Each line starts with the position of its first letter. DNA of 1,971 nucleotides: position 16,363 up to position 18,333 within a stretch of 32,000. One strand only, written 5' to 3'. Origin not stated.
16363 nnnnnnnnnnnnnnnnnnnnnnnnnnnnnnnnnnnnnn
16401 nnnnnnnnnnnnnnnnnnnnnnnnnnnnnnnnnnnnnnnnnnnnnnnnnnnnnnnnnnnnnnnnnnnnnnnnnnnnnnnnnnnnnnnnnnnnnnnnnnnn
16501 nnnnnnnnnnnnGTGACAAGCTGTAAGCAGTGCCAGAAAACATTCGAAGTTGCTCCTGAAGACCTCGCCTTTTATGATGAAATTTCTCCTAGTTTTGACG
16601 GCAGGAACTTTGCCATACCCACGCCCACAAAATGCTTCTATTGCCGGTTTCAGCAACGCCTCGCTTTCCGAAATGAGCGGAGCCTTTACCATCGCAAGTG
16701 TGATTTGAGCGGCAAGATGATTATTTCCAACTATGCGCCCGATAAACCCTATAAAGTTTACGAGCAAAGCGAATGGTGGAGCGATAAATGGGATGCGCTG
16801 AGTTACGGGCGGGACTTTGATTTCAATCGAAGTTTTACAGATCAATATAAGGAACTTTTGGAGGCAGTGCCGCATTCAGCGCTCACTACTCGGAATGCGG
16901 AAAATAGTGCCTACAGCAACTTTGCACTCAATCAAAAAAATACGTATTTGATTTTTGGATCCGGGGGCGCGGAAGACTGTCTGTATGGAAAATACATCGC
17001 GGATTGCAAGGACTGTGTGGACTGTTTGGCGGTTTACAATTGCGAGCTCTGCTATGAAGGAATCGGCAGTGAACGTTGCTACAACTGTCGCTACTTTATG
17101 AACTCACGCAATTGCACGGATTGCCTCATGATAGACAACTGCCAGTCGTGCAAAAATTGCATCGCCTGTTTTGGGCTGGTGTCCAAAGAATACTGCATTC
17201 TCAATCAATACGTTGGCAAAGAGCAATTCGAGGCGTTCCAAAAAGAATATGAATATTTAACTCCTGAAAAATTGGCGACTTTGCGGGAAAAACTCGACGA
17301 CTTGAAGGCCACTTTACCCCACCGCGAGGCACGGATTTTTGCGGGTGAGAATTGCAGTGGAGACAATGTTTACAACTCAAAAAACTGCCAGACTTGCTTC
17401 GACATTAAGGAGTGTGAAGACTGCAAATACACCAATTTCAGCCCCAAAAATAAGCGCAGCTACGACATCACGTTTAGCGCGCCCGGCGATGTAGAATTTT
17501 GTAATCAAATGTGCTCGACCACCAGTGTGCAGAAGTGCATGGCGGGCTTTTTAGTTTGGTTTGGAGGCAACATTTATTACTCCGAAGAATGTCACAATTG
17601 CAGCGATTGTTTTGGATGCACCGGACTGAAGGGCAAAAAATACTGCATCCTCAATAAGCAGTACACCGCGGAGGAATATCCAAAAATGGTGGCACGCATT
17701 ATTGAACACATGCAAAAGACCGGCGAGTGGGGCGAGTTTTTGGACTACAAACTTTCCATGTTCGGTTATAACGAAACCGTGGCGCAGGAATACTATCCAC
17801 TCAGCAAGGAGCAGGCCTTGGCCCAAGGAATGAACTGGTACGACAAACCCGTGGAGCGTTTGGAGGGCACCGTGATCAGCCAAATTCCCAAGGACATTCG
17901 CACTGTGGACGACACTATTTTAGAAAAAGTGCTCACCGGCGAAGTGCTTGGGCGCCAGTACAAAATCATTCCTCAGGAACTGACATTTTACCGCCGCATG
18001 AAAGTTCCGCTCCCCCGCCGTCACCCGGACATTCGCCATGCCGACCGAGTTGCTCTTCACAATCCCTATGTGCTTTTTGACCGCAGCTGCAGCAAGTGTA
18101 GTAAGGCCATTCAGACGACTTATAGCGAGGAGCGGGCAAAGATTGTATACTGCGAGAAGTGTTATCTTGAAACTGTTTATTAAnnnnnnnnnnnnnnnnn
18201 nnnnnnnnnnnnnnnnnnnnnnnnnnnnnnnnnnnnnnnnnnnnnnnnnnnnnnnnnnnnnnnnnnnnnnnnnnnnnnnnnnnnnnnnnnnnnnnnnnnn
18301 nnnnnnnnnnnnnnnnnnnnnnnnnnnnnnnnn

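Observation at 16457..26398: The same 10-mer, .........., embedded in an inverted repeat marks all three divergent promoter regions of the array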

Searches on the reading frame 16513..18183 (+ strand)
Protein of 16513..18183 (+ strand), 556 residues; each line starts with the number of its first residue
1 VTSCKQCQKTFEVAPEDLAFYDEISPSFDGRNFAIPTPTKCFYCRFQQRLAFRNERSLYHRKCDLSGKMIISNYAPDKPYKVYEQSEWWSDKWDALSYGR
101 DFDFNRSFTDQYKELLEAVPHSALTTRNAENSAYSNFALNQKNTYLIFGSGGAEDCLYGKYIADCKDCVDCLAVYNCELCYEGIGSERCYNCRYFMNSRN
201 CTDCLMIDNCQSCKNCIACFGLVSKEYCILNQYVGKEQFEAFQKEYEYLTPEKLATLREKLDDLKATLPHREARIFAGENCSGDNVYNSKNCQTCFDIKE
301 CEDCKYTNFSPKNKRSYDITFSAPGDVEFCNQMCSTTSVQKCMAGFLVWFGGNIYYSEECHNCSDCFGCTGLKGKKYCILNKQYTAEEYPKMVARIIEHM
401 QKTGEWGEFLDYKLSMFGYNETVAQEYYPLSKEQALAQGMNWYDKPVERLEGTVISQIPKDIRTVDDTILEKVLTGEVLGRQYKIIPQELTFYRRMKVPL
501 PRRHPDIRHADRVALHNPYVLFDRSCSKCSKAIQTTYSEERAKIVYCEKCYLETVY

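Call 9: search_protein_families(library=pfam, proteins=[window:16513-18183:+], max_evalue=0.01)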
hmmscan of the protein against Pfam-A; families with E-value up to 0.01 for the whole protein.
window:16513-18183:+ (556 aa): 0 families

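Call 52: search_protein_families(library=ncbifam, proteins=[window:16513-18183:+], max_evalue=0.01)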
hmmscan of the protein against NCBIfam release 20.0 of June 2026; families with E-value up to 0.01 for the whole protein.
window:16513-18183:+ (556 aa): 0 families

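Call 65: search_protein_families(library=padloc, proteins=[window:16513-18183:+], max_evalue=0.01)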
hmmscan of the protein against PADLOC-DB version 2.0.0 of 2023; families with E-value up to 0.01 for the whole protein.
window:16513-18183:+ (556 aa): 0 families
